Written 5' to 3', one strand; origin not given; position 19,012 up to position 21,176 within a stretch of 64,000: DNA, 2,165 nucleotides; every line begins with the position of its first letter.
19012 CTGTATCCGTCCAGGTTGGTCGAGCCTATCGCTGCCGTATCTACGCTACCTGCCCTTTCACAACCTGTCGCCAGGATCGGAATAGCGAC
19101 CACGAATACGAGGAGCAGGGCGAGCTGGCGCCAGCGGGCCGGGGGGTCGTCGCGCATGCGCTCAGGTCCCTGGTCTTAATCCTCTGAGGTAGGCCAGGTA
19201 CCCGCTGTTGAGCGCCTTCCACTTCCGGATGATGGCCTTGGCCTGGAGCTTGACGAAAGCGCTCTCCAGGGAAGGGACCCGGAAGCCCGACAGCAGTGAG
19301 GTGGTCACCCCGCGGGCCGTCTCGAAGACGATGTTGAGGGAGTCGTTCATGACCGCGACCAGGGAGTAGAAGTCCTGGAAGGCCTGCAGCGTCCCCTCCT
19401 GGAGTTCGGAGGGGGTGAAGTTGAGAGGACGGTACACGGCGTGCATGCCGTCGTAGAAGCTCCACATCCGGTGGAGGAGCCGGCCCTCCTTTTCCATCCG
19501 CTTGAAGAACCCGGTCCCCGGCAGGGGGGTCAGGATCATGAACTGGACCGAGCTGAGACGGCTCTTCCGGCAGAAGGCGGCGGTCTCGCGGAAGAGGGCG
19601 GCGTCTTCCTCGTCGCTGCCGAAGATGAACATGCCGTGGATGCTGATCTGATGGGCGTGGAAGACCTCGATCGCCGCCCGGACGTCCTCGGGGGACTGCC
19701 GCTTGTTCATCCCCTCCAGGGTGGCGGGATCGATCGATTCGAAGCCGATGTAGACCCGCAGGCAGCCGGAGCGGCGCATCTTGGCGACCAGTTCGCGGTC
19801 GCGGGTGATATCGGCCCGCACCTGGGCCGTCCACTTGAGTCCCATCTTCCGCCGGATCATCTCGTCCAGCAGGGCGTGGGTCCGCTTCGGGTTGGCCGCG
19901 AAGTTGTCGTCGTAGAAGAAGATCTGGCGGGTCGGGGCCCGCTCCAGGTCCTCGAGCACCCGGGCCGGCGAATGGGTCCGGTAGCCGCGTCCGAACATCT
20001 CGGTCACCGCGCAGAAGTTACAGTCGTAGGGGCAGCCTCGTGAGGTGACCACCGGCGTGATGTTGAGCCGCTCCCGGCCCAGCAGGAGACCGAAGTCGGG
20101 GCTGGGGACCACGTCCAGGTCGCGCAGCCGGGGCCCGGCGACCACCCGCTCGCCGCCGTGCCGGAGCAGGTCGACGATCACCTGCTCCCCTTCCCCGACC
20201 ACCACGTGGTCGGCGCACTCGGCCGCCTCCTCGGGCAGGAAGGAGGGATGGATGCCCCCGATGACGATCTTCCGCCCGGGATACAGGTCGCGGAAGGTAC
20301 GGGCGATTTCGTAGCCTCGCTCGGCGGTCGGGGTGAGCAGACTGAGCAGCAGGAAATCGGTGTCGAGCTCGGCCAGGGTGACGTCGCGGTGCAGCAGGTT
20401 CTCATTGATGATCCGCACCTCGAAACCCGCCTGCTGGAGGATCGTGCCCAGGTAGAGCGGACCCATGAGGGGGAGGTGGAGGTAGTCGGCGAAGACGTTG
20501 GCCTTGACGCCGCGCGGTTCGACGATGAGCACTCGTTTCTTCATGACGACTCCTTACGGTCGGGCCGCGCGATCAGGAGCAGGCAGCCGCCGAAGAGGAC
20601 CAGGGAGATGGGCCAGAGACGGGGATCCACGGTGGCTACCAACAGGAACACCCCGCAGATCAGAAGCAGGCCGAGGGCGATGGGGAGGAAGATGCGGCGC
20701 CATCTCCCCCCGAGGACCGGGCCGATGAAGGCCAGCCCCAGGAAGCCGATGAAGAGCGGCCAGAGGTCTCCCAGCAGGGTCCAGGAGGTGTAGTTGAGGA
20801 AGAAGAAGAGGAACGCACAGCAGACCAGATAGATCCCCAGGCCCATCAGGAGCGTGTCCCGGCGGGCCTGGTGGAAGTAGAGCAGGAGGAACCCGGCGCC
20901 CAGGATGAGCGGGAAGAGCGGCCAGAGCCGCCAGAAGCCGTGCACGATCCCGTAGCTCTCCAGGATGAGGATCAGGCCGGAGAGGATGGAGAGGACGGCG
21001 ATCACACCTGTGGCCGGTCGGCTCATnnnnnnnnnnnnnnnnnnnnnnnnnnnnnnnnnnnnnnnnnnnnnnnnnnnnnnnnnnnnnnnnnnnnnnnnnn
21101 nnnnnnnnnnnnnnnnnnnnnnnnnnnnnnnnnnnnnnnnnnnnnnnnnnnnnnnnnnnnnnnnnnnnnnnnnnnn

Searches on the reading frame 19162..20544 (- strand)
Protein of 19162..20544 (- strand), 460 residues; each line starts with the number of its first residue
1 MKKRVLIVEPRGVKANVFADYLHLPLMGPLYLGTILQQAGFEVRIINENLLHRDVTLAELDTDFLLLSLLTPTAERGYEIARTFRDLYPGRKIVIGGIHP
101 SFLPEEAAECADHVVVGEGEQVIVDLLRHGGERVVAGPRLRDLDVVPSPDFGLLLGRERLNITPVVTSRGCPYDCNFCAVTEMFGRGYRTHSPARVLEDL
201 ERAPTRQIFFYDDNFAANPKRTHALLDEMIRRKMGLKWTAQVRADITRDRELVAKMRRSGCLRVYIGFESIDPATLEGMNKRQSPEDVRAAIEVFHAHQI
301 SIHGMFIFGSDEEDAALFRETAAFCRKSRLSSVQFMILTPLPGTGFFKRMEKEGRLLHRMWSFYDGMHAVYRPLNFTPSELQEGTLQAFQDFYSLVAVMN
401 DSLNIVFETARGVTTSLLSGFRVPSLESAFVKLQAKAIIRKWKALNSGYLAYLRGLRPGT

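Call 10: search_protein_families(library=pfam, proteins=[window:19162-20544:-], max_evalue=0.01)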
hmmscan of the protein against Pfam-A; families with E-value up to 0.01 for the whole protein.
window:19162-20544:- (460 aa): 3 families
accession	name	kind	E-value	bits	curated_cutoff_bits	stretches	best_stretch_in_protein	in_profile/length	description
PF04055.27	Radical_SAM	-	6.7e-21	75.6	29.5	1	165-321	1-162/166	Radical SAM superfamily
PF02310.24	B12-binding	-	3.6e-15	56.3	32.1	1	27-126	15-120/121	B12 binding domain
PF19864.5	Radical_SAM_N2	-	0.0018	18.1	29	1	92-128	87-123/151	Radical SAM proteins, N-terminal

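Call 40: find_related_loci(query=window:19162-20544:-, collection=genome_contigs, flank=10000)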
Query window:19162-20544:- (460 aa) in genome_contigs; peptide patterns used: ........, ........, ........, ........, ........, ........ (x = any residue, [..] = any of these).
136 stretches matched a pattern; 11 encode a relative of the query (tblastn E <= 1e-3); 11 distinct loci.
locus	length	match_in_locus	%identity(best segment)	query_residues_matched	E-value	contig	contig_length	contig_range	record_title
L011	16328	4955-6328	70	1-457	0e+0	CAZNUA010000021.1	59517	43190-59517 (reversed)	MAG TPA_asm: uncultured Gemmatimonadota bacterium isolate binchicken_co334_323 genome assembly, contig: NODE_722_length_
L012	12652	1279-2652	54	4-456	2e-165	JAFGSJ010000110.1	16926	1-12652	MAG: bacterium isolate Zod_Metabat.886 k87_5313694, whole genome shotgun sequence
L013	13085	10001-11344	48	2-453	3e-144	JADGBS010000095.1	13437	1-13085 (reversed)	MAG: Oligoflexia bacterium isolate nW3bin19 nW3_bin19_NODE_95_length_13437_cov_3.060556, whole genome shotgun sequence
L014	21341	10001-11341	44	1-455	6e-130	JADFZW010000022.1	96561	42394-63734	MAG: Oligoflexia bacterium isolate nKLKbin12 nKLK_bin12_NODE_22_length_96561_cov_22.276396, whole genome shotgun sequenc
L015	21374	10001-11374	66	3-459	0e+0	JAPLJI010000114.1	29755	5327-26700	MAG: Proteobacteria bacterium isolate LacPavin_0920_SED4_MAG_55_23 LacPavin_0920_SED4_scaffold_825847, whole genome shot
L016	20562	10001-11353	38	2-456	3e-103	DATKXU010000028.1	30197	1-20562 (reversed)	MAG TPA_asm: Armatimonadota bacterium isolate SMAG_U14200 k141_4872080, whole genome shotgun sequence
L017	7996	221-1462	38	4-396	3e-85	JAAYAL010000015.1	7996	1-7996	MAG: Gaiellales bacterium isolate AS06rmzACSIP_123 78203_AS06, whole genome shotgun sequence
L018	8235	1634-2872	38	4-395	2e-85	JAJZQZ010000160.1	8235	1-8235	MAG: Actinomycetes bacterium isolate SKS1.bin6 NODE_15317_length_8235_cov_1.718180, whole genome shotgun sequence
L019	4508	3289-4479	36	4-373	1e-79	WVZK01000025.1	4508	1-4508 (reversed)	MAG: Candidatus Aminicenantes bacterium isolate CS4-C017 C_merged_R1_(paired)_contig_23186, whole genome shotgun sequenc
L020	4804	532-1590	27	85-403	8e-30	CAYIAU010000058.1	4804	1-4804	MAG TPA_asm: Candidatus Woesearchaeota archaeon isolate ERP119705_co1_1063 genome assembly, contig: NODE_32031_length_48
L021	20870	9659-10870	27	2-400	9e-42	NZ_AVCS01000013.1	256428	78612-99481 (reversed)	Flavobacterium enshiense DK69 FEDK69T_13, whole genome shotgun sequence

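Call 43: search_protein_families(library=ncbifam, proteins=[window:19162-20544:-, L001:11521-12102:+], max_evalue=0.01)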
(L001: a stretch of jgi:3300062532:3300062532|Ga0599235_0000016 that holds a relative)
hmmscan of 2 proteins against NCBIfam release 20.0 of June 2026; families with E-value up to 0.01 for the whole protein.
window:19162-20544:- (460 aa): 23 families
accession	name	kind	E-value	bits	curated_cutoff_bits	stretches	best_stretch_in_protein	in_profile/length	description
TIGR02026.1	BchE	equivalog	2e-37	129.2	481.35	1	21-399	18-434/497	magnesium-protoporphyrin IX monomethyl ester anaerobic oxidative cyclase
TIGR04072.2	rSAM_ladder_B12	equivalog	5.6e-34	117.5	360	1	91-356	99-378/443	lipid biosynthesis B12-binding/radical SAM protein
TIGR04367.1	HpnR_B12_rSAM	equivalog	1e-31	110.1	650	2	166-371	190-392/490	hopanoid C-3 methylase HpnR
TIGR04479.1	bcpD_PhpK_rSAM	subfamily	4.6e-30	104.5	600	1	162-328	241-409/504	PhpK family radical SAM P-methyltransferase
TIGR03471.1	HpnJ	equivalog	5e-30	104.8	577.6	1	165-360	200-397/472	hopanoid biosynthesis associated radical SAM protein HpnJ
NF050148.1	rSAM_ApyD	equivalog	6.2e-23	81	750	1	137-404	173-441/645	RiPP biosynthesis radical SAM protein ApyD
TIGR04013.1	B12_SAM_MJ_1487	hypoth_equivalog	1.4e-21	76.8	251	1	59-350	41-357/382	TIGR04013 family B12-binding domain/radical SAM domain-containing protein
TIGR04014.1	B12_SAM_MJ_0865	equivalog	5.2e-19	68.3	360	1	166-347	164-355/434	methyl-coenzyme M reductase glutamine C-methyltransferase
NF038361.1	rSAM_Sden_1168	equivalog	6.5e-19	67.9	575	1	162-369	282-492/560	Sden_1168 family B12-binding radical SAM P-methyltransferase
NF040546.1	rSAM_CUAEP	equivalog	1.2e-16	60.5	500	1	166-307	175-320/468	CUAEP/CCAEP-tail radical SAM (seleno)protein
NF033070.1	rSAM_AprD4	equivalog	9e-16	57.8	500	1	160-354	194-394/456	AprD4 family radical SAM diol-dehydratase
TIGR04295.1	B12_rSAM_oligo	hypoth_equivalog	3.5e-15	55.6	400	1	165-284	203-317/422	TIGR04295 family B12-binding domain-containing radical SAM protein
NF033712.0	B12_rSAM_KedN5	subfamily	1.9e-13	49.5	700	2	138-320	165-362/624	KedN5 family methylcobalamin-dependent radical SAM C-methyltransferase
TIGR04385.1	B12_rSAM_cofa1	equivalog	7.8e-12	45.1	450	1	165-301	198-337/438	B12 lower ligand biosynthesis radical SAM protein BzaD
TIGR03975.1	rSAM_ocin_1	subfamily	3.3e-11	42.4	281.85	1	162-281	261-383/606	RiPP maturation radical SAM C-methyltransferase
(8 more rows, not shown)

L001:11521-12102:+ (193 aa): 4 families
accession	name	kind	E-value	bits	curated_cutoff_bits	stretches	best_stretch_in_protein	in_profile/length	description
TIGR01382.1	PfpI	subfamily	7.4e-11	41.9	139.05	1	42-155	45-154/169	DJ-1/PfpI/YhbO family deglycase/protease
NF040823.1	deglyc_PfpI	equivalog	4.6e-08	33.1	330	1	3-151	3-147/166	deglycase PfpI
TIGR01383.1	not_thiJ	equivalog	6.2e-08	32.6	131.25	1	44-166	46-166/180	DJ-1 family glyoxalase III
NF006902.0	PRK09393.1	equivalog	0.0098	15.1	425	0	59-156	75-169/327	transcriptional regulator FtrA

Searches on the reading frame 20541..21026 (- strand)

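Call 10: search_protein_families(library=pfam, proteins=[window:20541-21026:-], max_evalue=0.01)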
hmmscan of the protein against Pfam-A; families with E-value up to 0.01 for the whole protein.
window:20541-21026:- (161 aa): 1 family
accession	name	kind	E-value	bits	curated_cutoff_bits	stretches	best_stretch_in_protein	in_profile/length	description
PF22570.1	LiaF-TM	-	0.00011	23.5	27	1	9-101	2-91/98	LiaF transmembrane domain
